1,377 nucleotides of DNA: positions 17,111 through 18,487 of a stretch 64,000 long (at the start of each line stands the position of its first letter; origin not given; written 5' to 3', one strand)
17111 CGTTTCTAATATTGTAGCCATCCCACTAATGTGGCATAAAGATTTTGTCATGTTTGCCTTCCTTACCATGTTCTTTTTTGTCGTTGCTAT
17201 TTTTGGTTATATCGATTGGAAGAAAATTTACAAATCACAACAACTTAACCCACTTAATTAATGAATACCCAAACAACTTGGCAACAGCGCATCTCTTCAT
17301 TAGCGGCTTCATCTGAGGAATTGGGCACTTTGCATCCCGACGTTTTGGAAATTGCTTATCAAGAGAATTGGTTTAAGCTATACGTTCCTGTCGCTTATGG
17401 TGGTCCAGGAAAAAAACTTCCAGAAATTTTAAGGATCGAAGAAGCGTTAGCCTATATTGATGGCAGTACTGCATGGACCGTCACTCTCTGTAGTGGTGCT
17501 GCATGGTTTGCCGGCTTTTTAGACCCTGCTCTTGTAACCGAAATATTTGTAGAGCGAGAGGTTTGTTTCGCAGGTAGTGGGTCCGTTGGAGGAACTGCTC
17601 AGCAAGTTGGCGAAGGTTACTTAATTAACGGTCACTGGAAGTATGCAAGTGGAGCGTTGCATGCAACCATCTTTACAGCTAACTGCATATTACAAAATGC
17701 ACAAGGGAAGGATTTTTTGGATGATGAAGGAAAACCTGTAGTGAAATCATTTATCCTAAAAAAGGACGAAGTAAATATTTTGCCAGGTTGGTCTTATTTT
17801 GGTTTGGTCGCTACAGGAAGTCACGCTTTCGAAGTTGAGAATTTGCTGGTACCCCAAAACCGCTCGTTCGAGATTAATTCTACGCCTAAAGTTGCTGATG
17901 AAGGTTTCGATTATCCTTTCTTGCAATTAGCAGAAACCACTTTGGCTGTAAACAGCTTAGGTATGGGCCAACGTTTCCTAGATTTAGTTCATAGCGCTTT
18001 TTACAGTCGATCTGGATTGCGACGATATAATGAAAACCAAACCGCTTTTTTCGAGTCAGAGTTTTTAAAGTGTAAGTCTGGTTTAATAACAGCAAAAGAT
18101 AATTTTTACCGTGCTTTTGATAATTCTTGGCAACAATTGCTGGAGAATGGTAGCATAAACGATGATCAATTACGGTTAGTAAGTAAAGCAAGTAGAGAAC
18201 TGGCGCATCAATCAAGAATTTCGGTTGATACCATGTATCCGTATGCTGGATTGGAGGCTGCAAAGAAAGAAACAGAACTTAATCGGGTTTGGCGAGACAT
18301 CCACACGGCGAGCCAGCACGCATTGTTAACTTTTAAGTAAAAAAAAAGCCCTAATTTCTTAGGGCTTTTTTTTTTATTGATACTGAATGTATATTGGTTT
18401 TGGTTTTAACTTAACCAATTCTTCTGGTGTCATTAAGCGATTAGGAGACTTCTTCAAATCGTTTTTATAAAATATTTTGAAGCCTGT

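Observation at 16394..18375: TPP-riboswitch operon pairing a PnuT transporter with an orphan flavin monooxygenase: candidate new thiamine salvage step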

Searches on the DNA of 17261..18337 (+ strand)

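Call 21: search_rna_families(sources=[L072, L073, L075, L076, L078, L082, L071, L069, L064], threshold=gathering)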
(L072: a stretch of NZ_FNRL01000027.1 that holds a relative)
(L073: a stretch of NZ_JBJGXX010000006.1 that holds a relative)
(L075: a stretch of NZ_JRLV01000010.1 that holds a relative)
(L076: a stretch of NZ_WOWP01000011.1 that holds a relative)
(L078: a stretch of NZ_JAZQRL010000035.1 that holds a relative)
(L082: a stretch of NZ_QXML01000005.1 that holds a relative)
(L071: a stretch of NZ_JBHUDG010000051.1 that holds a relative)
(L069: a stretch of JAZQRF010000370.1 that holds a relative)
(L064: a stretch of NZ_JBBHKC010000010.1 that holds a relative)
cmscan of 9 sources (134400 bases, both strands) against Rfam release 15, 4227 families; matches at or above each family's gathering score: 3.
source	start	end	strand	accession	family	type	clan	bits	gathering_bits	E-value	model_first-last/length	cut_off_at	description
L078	5816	6183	+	RF00023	tmRNA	Gene;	CL00001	126.9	47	6.4e-49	1-374/374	no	transfer-messenger RNA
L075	3248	3320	+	RF00005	tRNA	Gene; tRNA;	CL00001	70.9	29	3.8e-13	1-71/71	no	tRNA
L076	3252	3324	+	RF00005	tRNA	Gene; tRNA;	CL00001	70.9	29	3.8e-13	1-71/71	no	tRNA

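Call 66: search_rna_families(sources=[L109, L140, L155, L129, L165, L120, L113, L160], threshold=gathering)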
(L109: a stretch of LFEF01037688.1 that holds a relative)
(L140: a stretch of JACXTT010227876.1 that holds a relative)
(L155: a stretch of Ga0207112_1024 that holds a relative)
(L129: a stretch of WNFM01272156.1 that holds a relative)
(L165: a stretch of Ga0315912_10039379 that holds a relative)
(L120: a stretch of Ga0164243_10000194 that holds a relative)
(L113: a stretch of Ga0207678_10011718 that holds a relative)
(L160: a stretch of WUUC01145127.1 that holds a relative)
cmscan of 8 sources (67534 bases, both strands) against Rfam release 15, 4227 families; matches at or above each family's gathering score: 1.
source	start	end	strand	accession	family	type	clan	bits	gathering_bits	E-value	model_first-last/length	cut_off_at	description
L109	5259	5354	+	RF00059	TPP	Cis-reg; riboswitch;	-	59.7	54.3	3.7e-09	1-105/105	no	TPP riboswitch aptamer (THI element)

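Call 75: search_rna_families(sources=[L166, L083, L169], threshold=evalue, max_evalue=0.1, show_alignments=2)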
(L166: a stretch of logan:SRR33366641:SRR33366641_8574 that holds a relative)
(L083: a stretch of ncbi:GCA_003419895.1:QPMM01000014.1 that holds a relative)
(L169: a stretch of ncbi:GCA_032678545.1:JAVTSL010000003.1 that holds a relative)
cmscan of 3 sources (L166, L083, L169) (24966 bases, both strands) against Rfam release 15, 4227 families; matches with E-value up to 0.1: 6.
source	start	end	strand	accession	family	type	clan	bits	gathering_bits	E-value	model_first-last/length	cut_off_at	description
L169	3236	3329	+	RF00059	TPP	Cis-reg; riboswitch;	-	56.1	54.3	1e-08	1-105/105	no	TPP riboswitch aptamer (THI element)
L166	599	695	+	RF00059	TPP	Cis-reg; riboswitch;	-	42.8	54.3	1.9e-05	1-105/105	no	TPP riboswitch aptamer (THI element)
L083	6098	6271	-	RF04209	MIR7533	Gene; miRNA;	-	42.4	230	1.7e-05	40-210/249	no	MIR7533 microRNA precursor family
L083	6087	6283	+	RF04209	MIR7533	Gene; miRNA;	-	40.8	230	4.2e-05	1-249/249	no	MIR7533 microRNA precursor family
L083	4903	4999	+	RF00059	TPP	Cis-reg; riboswitch;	-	39.2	54.3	0.00014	1-105/105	no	TPP riboswitch aptamer (THI element)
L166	2335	2439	+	RF01771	rnk_leader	Cis-reg; leader;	-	31.5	50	0.075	1-109/109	no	Enterobacteria rnk leader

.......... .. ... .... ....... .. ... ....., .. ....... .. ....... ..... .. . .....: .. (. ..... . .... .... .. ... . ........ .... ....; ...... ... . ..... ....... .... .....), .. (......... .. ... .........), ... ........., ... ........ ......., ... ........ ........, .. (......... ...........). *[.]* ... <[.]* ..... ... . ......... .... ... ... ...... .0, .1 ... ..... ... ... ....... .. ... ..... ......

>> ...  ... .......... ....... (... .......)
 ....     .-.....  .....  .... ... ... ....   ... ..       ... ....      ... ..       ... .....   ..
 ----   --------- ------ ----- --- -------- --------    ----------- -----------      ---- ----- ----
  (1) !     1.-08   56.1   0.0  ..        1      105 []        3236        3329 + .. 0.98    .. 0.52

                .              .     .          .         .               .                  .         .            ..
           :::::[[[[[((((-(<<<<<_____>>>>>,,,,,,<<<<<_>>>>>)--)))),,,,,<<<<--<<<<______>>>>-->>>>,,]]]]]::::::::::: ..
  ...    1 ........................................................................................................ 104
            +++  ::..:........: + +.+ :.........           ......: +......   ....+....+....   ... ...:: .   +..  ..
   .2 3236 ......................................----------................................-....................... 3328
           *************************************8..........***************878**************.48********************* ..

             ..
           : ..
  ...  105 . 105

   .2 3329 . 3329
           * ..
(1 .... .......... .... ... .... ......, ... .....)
